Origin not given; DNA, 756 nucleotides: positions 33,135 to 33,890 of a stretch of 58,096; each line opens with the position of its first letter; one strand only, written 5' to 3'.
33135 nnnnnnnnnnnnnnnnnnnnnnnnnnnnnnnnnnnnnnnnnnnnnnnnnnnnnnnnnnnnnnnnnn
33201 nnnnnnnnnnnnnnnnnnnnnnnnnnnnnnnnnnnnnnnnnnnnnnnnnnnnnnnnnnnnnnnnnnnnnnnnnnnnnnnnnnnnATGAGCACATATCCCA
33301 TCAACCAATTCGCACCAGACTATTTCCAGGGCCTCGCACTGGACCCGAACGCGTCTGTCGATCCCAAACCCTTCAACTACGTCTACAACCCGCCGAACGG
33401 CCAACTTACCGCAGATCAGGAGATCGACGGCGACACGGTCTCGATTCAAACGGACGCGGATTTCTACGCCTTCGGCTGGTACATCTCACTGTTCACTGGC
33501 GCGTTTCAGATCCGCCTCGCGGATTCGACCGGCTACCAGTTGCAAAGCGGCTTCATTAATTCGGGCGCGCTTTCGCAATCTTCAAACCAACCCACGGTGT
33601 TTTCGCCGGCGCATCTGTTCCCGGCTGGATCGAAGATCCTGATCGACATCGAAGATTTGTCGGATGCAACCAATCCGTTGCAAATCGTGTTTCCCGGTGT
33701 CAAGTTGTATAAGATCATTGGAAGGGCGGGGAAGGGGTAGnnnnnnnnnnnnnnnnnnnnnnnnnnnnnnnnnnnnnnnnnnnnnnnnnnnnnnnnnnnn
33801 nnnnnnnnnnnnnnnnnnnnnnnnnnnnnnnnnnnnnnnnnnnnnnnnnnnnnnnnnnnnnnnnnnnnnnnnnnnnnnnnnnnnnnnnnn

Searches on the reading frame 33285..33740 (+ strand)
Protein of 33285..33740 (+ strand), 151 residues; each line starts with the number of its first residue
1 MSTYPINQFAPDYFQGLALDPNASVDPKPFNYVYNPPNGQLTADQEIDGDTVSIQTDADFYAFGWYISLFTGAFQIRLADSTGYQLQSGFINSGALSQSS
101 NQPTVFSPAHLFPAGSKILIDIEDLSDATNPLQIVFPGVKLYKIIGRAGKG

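Call 16: search_protein_families(library=phrogs, proteins=[window:33285-33740:+], max_evalue=0.05)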
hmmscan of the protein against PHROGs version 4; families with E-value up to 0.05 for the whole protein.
window:33285-33740:+ (151 aa): 0 families

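Call 48: find_homologous_proteins(query=window:33285-33740:+, max_evalue=0.001)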
Query window:33285-33740:+ (151 aa): 105 proteins with E <= 0.001 among 119 candidates.
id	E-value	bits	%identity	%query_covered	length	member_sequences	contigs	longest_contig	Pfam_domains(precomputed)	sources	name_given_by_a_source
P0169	1.1e-85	303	91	99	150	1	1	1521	-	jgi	jgi:hypothetical protein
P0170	7.6e-85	300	91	100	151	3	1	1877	-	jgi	jgi:hypothetical protein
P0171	3.0e-84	298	91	99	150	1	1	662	-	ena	-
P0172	2.5e-78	279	86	97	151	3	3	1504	-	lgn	-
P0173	8.2e-78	278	85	99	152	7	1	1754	-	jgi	jgi:hypothetical protein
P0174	5.5e-77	275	85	99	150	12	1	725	-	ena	-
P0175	1.7e-74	267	81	96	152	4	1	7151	-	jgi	jgi:hypothetical protein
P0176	3.0e-73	263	82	96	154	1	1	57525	-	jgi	jgi:hypothetical protein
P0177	1.5e-72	260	80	97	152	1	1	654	-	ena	-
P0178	1.9e-72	260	78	98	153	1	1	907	-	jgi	jgi:hypothetical protein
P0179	4.8e-71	256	78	95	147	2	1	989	-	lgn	-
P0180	1.0e-70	254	78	93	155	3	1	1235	-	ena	-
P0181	1.3e-69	251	75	99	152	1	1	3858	-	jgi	jgi:hypothetical protein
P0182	9.4e-67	242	73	96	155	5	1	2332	-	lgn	-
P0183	5.0e-66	239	77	96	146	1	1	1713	-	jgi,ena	jgi:hypothetical protein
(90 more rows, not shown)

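Call 62: predict_structure(alignment_id=A3)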
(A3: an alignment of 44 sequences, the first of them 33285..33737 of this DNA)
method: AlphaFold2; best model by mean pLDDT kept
length: 151 residues; sequences in the alignment: 44
mean_pLDDT: 82.2   pTM: 0.73
mean pLDDT of the five models: 82.2, 80.9, 80.5, 76.7, 72.8
residues with pLDDT >= 90: 78; 70-90: 39; 50-70: 20; < 50: 14
segments of 3 or more residues with pLDDT < 50: 1-4, 146-151
pLDDT, mean of each block of 10 residues (from residue 1): 53 51 75 92 92 90 91 91 89 90 88 92 92 94 57 39
secondary structure, 60 per line:
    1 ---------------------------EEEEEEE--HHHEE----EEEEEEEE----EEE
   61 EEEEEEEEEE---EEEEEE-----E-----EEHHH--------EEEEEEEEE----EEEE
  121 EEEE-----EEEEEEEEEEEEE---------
elements in order: E28-34 E46-53 E58-70 E74-79 E104-112 E117-124 E130-142
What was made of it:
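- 33285..33740 (+): 151-aa single jelly-roll protein: candidate penton or small capsid protein. AF2 pLDDT 82, pTM 0.73 (call 62).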

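Call 64: fold_search(model_id=the predicted structure, library=pdb)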
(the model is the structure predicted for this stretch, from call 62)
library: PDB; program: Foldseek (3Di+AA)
matches with E <= 10: 1443; with E <= 0.001: 0
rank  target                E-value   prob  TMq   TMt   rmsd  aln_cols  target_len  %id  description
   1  9ib9_B                5.6e-03  0.96  0.31  0.33   9.7       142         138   10  Tumor necrosis factor-like lectin PLTL from Photorhabdus laumondii in complex with B Lewis b pentasaccharide (released 2025-10-29)
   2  6qt9_g                6.0e-03  1.00  0.44  0.41   6.5       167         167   10  Cryo-EM structure of SH1 full particle. (released 2019-04-10)
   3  6oj0_A                6.6e-03  1.00  0.48  0.42   5.4       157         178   11  Cryo-EM reconstruction of Sulfolobus polyhedral virus 1 (SPV1) (released 2019-10-02)
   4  6yf6_A                8.2e-03  0.96  0.32  0.34  14.5       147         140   15  EclA C-terminal domain; sugar-binding protein (released 2021-04-07)
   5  6h82_b                8.6e-03  1.00  0.43  0.47   6.2       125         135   14  Cryo-EM structure of the archaeal extremophilic internal membrane containing Haloarcula hispanica icosahedral virus 2  (released 2019-04-03)
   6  7vrn_A                8.6e-03  0.69  0.25  0.13  13.4       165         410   14  Structure of infectious bursal disease virus Gt strain (released 2022-03-30)
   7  7pe1_AA               9.6e-03  0.97  0.37  0.35  14.8       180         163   12  Cryo-EM structure of BMV-derived VLP expressed in E. coli and assembled in the presence of tRNA (tVLP) (released 2022-03-02)
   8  1za7_B                9.6e-03  0.96  0.36  0.34  15.2       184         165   10  The crystal structure of salt stable cowpea cholorotic mottle virus at 2.7 angstroms resolution. (released 2006-03-21)
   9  6voc_B                1.1e-02  0.96  0.36  0.34  15.4       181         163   12  icosahedral symmetry reconstruction of brome mosaic virus (RNA 3+4) (released 2020-05-20)
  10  9i0y_a                1.2e-02  0.87  0.30  0.36   7.8       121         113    7  Recombinant Ena2A fibers (released 2025-03-12)
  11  9i0y_0                1.2e-02  0.87  0.30  0.36   7.8       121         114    7  Recombinant Ena2A fibers (released 2025-03-12)
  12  8c38_I                1.3e-02  0.98  0.41  0.38  14.4       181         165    9  Contracted cowpea chlorotic mottle virus (released 2023-10-18)
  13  8c38_C                1.4e-02  0.99  0.43  0.40  14.7       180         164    9  Contracted cowpea chlorotic mottle virus (released 2023-10-18)
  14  6yf6_B                1.6e-02  0.90  0.32  0.33  14.2       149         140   13  EclA C-terminal domain; sugar-binding protein (released 2021-04-07)
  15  9eul                  1.7e-02  0.95  0.35  0.17   8.8       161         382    6  Cryo-EM structure of Staphylococcus aureus bacteriophage phi812 central spike protein - knob and petal domains (released 2025-04-09)
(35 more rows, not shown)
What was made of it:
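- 33285..33740 (+): Foldseek neighbours SPV1, SH1, HHIV-2 and CCMV capsid proteins (call 64).
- On Bamfordvirae / Tectiliviricetes (PRD1-like): The 151-aa protein is a confident 8-stranded jelly roll with viral capsid neighbours (calls 62, 64).
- On Helvetiavirae (sphaerolipovirus-like): SH1 and HHIV-2 chains are among the best Foldseek hits (call 64).
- Closest known: Sphaerolipovirus-like viruses. Same: Capsid chains of SH1 and HHIV-2 are among the best structural neighbours of the 151-aa protein (call 64).
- Closest known: Sulfolobus polyhedral virus 1. Same: It gives the best TM-score for the 151-aa jelly roll (6oj0_A, TMq 0.48; call 64).
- The 151-aa protein is a jelly roll whose structural neighbours are capsid proteins of SPV1, SH1 and HHIV-2 (calls 62 and 64). 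Foldseek E-values for the jelly roll are about 6e-3, with TM-scores of 0.43-0.48, and jelly rolls also occur in lectins and fibres (call 64). The jelly-roll shell proteins argue for an icosahedral shell rather than a pleomorphic envelope (calls 62 and 64). The jelly-roll proteins have viral capsid neighbours (call 64).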

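Call 90: search_solved_structures(query=A3, max_evalue=10)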
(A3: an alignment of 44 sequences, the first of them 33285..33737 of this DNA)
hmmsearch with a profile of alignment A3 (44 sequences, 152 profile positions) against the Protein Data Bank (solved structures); distinct sequences matched with E-value up to 10: 0.
